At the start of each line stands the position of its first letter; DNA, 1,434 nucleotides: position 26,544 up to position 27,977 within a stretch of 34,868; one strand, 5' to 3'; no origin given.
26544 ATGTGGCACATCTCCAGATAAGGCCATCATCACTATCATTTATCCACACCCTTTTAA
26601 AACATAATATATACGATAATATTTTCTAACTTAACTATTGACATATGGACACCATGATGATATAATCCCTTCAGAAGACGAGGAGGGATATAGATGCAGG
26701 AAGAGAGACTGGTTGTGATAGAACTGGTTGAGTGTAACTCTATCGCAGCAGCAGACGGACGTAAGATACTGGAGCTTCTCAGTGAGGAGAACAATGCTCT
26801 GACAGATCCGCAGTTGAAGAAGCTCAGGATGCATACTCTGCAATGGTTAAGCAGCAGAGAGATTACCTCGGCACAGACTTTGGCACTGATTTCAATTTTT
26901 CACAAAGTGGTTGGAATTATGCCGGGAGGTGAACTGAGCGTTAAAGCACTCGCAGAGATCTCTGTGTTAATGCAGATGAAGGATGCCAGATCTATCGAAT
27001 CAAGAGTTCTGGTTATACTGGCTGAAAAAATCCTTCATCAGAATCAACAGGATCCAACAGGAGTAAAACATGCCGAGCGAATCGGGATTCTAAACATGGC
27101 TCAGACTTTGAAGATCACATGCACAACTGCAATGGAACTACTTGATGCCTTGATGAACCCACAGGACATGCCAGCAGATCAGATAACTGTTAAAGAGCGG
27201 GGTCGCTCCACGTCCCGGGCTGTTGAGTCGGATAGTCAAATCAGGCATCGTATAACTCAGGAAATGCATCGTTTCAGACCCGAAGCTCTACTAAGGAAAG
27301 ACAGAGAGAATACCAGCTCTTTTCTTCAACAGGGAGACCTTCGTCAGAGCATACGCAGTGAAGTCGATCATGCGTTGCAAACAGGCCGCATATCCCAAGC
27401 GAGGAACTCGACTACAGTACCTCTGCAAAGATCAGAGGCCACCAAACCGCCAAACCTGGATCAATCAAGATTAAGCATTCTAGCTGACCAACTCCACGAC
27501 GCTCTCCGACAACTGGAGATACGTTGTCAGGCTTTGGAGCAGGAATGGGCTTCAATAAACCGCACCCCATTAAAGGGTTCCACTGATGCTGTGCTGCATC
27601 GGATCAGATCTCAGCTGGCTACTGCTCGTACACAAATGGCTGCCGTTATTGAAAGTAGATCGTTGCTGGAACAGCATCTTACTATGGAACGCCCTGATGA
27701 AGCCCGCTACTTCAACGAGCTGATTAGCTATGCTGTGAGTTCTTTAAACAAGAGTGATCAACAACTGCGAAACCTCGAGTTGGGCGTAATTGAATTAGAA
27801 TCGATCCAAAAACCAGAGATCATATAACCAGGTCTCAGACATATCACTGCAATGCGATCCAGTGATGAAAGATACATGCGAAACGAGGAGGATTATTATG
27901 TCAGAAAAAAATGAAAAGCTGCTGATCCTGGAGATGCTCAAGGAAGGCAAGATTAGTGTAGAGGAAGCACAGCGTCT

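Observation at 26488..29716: Self-contained three-gene unit: unknown 377-aa protein + LiaX/YvlB-like + YvlD/LiaZ-like, with no PspC/LiaY or LiaFSR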

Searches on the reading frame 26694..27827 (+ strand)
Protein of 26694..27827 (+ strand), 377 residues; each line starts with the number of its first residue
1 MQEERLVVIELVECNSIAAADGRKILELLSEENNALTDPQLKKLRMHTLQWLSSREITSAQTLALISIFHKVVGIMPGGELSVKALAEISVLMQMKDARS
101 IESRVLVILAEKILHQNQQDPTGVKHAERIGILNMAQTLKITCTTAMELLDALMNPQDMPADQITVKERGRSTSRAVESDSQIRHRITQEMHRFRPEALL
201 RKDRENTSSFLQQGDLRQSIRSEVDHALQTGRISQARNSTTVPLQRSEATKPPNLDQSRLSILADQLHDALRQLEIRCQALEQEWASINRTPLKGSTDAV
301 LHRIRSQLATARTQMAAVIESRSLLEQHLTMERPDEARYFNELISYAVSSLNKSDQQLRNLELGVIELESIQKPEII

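Call 4: search_protein_families(library=pfam, proteins=[window:26694-27827:+], max_evalue=1)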
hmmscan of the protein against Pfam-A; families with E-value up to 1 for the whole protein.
window:26694-27827:+ (377 aa): 2 families
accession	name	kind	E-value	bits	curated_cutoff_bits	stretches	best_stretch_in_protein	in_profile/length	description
PF10004.14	DUF2247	-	0.032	14.4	25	1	7-71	46-111/158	Uncharacterized protein conserved in bacteria (DUF2247)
PF00696.33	AA_kinase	-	0.17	12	24.9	1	111-193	62-126/234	Amino acid kinase family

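Call 5: search_protein_families(library=ncbifam, proteins=[window:26694-27827:+], max_evalue=1)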
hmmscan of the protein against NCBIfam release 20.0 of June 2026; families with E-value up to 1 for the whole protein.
window:26694-27827:+ (377 aa): 2 families
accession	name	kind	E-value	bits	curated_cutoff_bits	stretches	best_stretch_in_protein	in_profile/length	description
NF003088.0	PRK04015.1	subfamily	0.0053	16.9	90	1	159-191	28-60/92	DNA/RNA-binding protein AlbA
TIGR00285.1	TIGR00285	equivalog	0.082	12.9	88.25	1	158-190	23-55/87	DNA-binding protein Alba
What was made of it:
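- Checked: g1: no Pfam or NCBIfam hit above cut-off (calls 4, 5).
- g1 has no family assignment by Pfam or NCBIfam (calls 4, 5).
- Tried and rejected: Weak AlbA, DUF2247 and AA_kinase hits to g1: all lie far below their cut-offs (calls 4, 5).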

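Call 7: find_homologous_proteins(query=window:26694-27827:+, max_evalue=0.001)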
Query window:26694-27827:+ (377 aa): 1 proteins with E <= 0.001 among 5069 candidates.
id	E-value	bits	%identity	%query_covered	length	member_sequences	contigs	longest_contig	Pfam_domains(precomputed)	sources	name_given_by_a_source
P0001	2.1e-231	785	100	100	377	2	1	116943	-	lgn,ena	-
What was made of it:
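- Tried and rejected: A word-indexed search with g1 found only itself (call 7).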

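Call 23: search_protein_representatives(protein=window:26694-27827:+)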
Query: 377 residues. Proteins with E-value up to 0.001 (for the whole library): 8; up to 1e-10: 7; up to 1e-30: 3. The best 8 are listed.
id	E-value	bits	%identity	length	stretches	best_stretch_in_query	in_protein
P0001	6.8e-232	784.9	100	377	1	1-377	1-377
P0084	4.7e-53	197.2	44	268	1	102-373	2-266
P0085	6.4e-32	127.8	32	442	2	166-371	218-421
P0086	6.3e-29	117.9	32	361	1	1-372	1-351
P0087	1.4e-28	116.8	31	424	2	1-219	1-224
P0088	1.7e-27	113.2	31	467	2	180-370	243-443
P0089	8.3e-23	97.8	27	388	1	1-372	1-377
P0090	3.6e-05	39.9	23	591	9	200-265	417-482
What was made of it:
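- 26694..27827 (+): g1, 377 aa: soluble all-helical protein with SHOCT-like repeats, a disordered linker and a C-terminal three-helix bundle. Seven related clusters in 1.84 billion representatives (call 23).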

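Call 25: find_encoding_contigs(protein=P0086, flank=6000, max_places=2)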
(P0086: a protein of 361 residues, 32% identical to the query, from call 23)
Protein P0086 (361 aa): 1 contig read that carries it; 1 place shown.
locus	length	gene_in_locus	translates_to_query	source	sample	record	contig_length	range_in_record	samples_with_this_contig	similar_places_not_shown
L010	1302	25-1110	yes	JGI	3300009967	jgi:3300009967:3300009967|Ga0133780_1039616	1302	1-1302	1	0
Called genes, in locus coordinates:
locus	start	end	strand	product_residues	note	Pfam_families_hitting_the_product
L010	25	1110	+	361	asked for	-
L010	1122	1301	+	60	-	?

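Call 49: predict_structure(alignment_id=A1)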
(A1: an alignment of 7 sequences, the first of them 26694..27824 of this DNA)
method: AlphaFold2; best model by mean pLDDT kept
length: 377 residues; sequences in the alignment: 7
mean_pLDDT: 76.1   pTM: 0.44
mean pLDDT of the five models: 76.1, 74.4, 74.3, 72.9, 72.8
residues with pLDDT >= 90: 150; 70-90: 104; 50-70: 57; < 50: 66
segments of 3 or more residues with pLDDT < 50: 159-180, 197-213, 235-256, 374-377
pLDDT, mean of each block of 10 residues (from residue 1): 87 92 91 70 93 92 93 72 87 92 92 90 88 90 89 67 39 45 60 50 40 56 71 46 32 53 91 93 86 71 90 93 88 73 92 93 87 52
secondary structure, 60 per line:
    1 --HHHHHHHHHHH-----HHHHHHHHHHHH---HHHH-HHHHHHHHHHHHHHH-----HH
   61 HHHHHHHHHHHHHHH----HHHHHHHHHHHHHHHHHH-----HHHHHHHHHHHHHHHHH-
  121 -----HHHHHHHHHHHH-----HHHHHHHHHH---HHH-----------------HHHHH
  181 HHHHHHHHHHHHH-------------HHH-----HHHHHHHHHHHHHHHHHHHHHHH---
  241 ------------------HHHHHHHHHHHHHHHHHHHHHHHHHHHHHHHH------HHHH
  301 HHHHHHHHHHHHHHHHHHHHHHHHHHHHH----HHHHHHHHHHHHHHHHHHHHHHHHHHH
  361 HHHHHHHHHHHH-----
elements in order: H3-13 H19-30 H34-37 H39-53 H59-75 H80-97 H103-119 H126-137 H143-152 H176-193 H215-237 H259-290 H297-329 H334-372
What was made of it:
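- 26694..27827 (+): AF2 mean pLDDT 76, about 90 in the two folded domains (call 49).
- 27468..27809 (+): g1 C-terminal antiparallel three-helix bundle (aa 259-372), the family-defining domain with no Pfam model. AF2 helices 259-290, 297-329 and 334-372 at pLDDT about 90 (call 49).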

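Call 53: fold_search(model_id=the predicted structure, library=pdb)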
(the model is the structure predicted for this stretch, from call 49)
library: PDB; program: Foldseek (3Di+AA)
matches with E <= 10: 136; with E <= 0.001: 0
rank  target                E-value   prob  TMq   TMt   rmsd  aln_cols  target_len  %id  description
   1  9rgx_A                1.6e-01  1.00  0.20  0.67   4.2        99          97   19  X-ray crystal structure of a de novo designed single-chain antiparallel 3-helix coiled-coil bundle, sc-apCC3-ACW (released 2025-09-03)
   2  4r61                  1.9e-01  0.99  0.21  0.48   5.7       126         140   13  Crystal structure of a rationally designed single-chain protein mimicking a trimeric gp41 N-terminal heptad-repeat regio (released 2014-12-10)
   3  9rgx_B                2.8e-01  1.00  0.20  0.67   4.1        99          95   19  X-ray crystal structure of a de novo designed single-chain antiparallel 3-helix coiled-coil bundle, sc-apCC3-ACW (released 2025-09-03)
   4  2jmh_MODEL_1_A        3.9e-01  0.97  0.20  0.51   7.9       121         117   16  NMR solution structure of Blo t 5, a major mite allergen from Blomia tropicalis (released 2007-11-13)
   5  6r2g_A                5.1e-01  0.97  0.21  0.46   6.3       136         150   13  Crystal structure of a single-chain protein mimetic of the gp41 NHR trimer in complex with the synthetic CHR peptide C (released 2019-07-10)
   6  3lhp_S                5.8e-01  0.84  0.18  0.40   6.8       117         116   15  Crystal structure of HIV epitope-scaffold 4E10_D0_1ISEA_004_N 4E10 Fv complex (released 2010-09-22)
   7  5i7d_A                7.3e-01  0.06  0.11  0.10  46.6       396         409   14  Crystal Structure of srGAP2 F-BARx WT Form-2 (released 2017-08-30)
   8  9fed                  9.1e-01  0.90  0.21  0.37   6.4       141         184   15  Single-chain chimeric protein mimicking the interaction between HR1 and HR2 in HIV gp41 (released 2025-05-28)
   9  8ek4_A                1.0e+00  0.87  0.21  0.46   5.8       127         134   17  De novo designed ice-binding proteins from twist-constrained helices (released 2023-07-12)
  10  9had_A                1.1e+00  0.98  0.23  0.65   7.7       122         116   17  Der f 21 dust mite allergen with computationally designed DerF21_b10 binder (released 2024-12-18)
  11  5aqh_B                1.1e+00  0.35  0.15  0.33   9.4       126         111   11  Fragment-based screening of HSP70 sheds light on the functional role of ATP-binding site residues (released 2016-10-05)
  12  9qwr_A                1.2e+00  0.60  0.17  0.32   7.7       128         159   18  MIC60 helical bundle dimer (released 2026-02-25)
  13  5aqs_D                1.3e+00  0.89  0.20  0.55   4.9       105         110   13  Fragment-based screening of HSP70 sheds light on the functional role of ATP-binding site residues (released 2016-10-05)
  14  5aqi_B                1.3e+00  0.80  0.20  0.51   6.7       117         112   15  Fragment-based screening of HSP70 sheds light on the functional role of ATP-binding site residues (released 2016-10-05)
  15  5aqq_F                1.4e+00  0.98  0.22  0.73   6.0       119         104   10  Fragment-based screening of HSP70 sheds light on the functional role of ATP-binding site residues (released 2016-10-05)
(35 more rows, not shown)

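Call 65: search_solved_structures(query=A2, max_evalue=1)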
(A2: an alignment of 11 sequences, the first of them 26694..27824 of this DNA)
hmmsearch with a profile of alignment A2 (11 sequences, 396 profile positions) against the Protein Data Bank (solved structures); distinct sequences matched with E-value up to 1: 7.
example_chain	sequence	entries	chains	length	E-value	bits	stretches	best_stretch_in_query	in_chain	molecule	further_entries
3jc1_Ab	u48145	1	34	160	0.0014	21.1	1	177-318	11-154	Charged multivesicular body protein 1b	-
6e8g_T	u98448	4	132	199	0.0022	20.5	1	176-318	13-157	Charged multivesicular body protein 1b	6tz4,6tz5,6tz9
8v2q_A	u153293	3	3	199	0.0023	20.4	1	176-318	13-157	Charged multivesicular body protein 1b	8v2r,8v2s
6zff_A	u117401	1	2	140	0.0074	18.7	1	244-351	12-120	DNA double-strand break repair Rad50 ATPase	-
1l8d_A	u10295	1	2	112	0.011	18.1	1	255-345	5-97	DNA double-strand break repair rad50 ATPase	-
6kos_A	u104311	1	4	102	0.45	12.8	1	266-344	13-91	SUWA (Super WA20)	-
2n2t_A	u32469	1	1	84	0.88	11.9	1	194-248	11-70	OR303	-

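Call 66: find_encoding_contigs(protein=P0001, flank=10000, max_places=2)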
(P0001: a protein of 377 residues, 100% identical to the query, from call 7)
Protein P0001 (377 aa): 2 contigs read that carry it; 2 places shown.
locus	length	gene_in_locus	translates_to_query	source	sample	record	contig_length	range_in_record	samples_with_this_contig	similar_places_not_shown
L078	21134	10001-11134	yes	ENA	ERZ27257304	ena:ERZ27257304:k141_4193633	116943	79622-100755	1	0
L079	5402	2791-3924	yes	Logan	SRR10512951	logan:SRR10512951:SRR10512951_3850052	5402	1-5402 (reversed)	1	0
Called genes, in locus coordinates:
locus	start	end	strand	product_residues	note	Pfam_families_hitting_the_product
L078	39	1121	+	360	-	PF00091:Tubulin, PF12327:FtsZ_C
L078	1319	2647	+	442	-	PF01546:Peptidase_M20, PF07687:M20_dimer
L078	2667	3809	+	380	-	PF00248:Aldo_ket_red, PF13183:Fer4_8 (weak), PF13187:Fer4_9, PF13534:Fer4_17 (weak)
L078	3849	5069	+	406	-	PF00248:Aldo_ket_red, PF13187:Fer4_9, PF13534:Fer4_17 (weak)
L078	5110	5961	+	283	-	PF01261:AP_endonuc_2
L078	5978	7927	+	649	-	PF01541:GIY-YIG, PF27096:UvrC_M, PF02151:UVR, PF22920:UvrC_RNaseH, PF08459:UvrC_RNaseH_dom, PF00633:HHH (faint), PF12826:HHH_2 (faint), PF14520:HHH_5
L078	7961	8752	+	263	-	PF21984:DnaD_N, PF07261:DnaB_2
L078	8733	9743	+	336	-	PF01695:IstB_IS21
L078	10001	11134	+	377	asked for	-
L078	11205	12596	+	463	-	PF22746:SHOCT-like_DUF2089-C, PF13349:DUF4097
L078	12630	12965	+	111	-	PF04020:Phage_holin_4_2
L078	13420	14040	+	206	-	PF02417:Chromate_transp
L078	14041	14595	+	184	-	PF02417:Chromate_transp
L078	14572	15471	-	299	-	PF01430:HSP33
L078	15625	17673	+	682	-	PF17391:Urocanase_N, PF01175:Urocanase, PF17392:Urocanase_C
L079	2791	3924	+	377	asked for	-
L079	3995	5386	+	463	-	PF22746:SHOCT-like_DUF2089-C, PF13349:DUF4097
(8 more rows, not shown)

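Call 67: search_solved_structures(query=A2, max_evalue=0.01, show_alignments=2)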
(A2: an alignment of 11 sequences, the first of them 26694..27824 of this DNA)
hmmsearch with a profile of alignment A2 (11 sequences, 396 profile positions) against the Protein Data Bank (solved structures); distinct sequences matched with E-value up to 0.01: 4.
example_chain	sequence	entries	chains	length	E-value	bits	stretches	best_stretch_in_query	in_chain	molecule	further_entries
3jc1_Ab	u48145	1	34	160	0.0014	21.1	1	177-318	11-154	Charged multivesicular body protein 1b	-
6e8g_T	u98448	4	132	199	0.0022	20.5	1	176-318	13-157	Charged multivesicular body protein 1b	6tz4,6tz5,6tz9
8v2q_A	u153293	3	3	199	0.0023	20.4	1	176-318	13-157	Charged multivesicular body protein 1b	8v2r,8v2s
6zff_A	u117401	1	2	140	0.0074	18.7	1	244-351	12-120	DNA double-strand break repair Rad50 ATPase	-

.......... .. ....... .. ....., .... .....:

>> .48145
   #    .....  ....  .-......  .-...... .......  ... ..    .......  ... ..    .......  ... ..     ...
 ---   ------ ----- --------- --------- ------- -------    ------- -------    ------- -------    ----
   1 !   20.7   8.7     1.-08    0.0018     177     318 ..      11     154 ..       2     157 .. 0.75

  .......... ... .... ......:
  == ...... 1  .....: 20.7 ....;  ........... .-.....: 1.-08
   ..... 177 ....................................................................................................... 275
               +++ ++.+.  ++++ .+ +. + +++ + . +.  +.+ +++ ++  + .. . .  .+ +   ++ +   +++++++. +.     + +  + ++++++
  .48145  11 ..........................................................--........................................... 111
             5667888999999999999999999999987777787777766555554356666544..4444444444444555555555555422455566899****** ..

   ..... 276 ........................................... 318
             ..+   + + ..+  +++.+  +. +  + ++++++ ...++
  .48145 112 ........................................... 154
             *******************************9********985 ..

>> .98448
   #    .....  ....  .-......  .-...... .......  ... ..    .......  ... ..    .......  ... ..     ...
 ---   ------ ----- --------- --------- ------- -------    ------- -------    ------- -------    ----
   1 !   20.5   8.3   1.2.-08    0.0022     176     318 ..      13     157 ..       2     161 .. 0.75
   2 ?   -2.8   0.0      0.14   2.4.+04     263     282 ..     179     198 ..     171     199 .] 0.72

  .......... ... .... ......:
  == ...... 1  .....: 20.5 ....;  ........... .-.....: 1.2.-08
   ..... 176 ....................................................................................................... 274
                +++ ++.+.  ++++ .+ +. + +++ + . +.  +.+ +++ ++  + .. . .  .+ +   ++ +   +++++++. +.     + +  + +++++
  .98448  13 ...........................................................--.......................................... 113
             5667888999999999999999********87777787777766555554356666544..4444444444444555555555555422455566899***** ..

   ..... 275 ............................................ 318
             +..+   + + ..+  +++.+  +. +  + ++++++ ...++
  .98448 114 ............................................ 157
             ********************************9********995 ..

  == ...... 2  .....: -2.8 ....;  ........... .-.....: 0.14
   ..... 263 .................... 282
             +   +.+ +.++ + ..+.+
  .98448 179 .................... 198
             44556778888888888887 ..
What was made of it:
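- On PspA/ESCRT-III superfamily (for g1): Only a weak CHMP1B hit, E = 0.0014 (call 67).
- A profile of the g1 family gives weak hits to CHMP1B: E = 0.0014, 21 bits, about 140 aligned residues including an MDxxxxxxxxLD motif (calls 65, 67).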

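Call 68: search_protein_families(library=pfam, alignment_id=A2, max_evalue=1)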
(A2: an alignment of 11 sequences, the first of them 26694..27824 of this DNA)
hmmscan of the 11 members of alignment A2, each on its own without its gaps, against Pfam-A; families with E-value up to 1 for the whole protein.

A. member 1, window:26694-27824:+ (377 aa): 2 families
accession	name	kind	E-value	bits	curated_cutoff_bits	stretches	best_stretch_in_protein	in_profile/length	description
PF10004.14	DUF2247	-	0.032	14.4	25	1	7-71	46-111/158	Uncharacterized protein conserved in bacteria (DUF2247)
PF00696.33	AA_kinase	-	0.17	12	24.9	1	111-193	62-126/234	Amino acid kinase family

B. families by the number of members that match (of 11 scanned): 106 families (the first 25 are shown)
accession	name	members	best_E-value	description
PF22746.1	SHOCT-like_DUF2089-C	7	3.7e-08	SHOCT-like domain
PF06103.16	DUF948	4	0.0062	Bacterial protein of unknown function (DUF948)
PF01442.23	Apolipoprotein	3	6.2e-06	Apolipoprotein A1/A4/E domain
PF06013.18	WXG100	3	0.00012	Proteins of 100 residues with WXG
PF05478.16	Prominin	3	0.006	Prominin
PF03623.18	Focal_AT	3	0.012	Focal adhesion targeting region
PF08653.15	DASH_Dam1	3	0.014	DASH complex subunit Dam1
PF05960.17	DUF885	2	0.00012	Bacterial protein of unknown function (DUF885)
PF07464.16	ApoLp-III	2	0.00022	Apolipophorin-III precursor (apoLp-III)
PF05235.19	CHAD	2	0.00045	CHAD domain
PF11887.13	Mce4_CUP1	2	0.0011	Cholesterol uptake porter CUP1 of Mce4, putative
PF03961.19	FapA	2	0.0063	Flagellar Assembly Protein A beta solenoid domain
PF12732.12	YtxH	2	0.023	YtxH-like protein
PF10157.14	BORCS6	2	0.043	BLOC-1-related complex sub-unit 6 C-terminal helix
PF04632.18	FUSC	2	0.048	Fusaric acid resistance protein family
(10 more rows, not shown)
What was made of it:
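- On SHOCT-like domain proteins (PF22746): 7 of 11 relatives hit PF22746, best E = 3.7e-8 (call 68).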
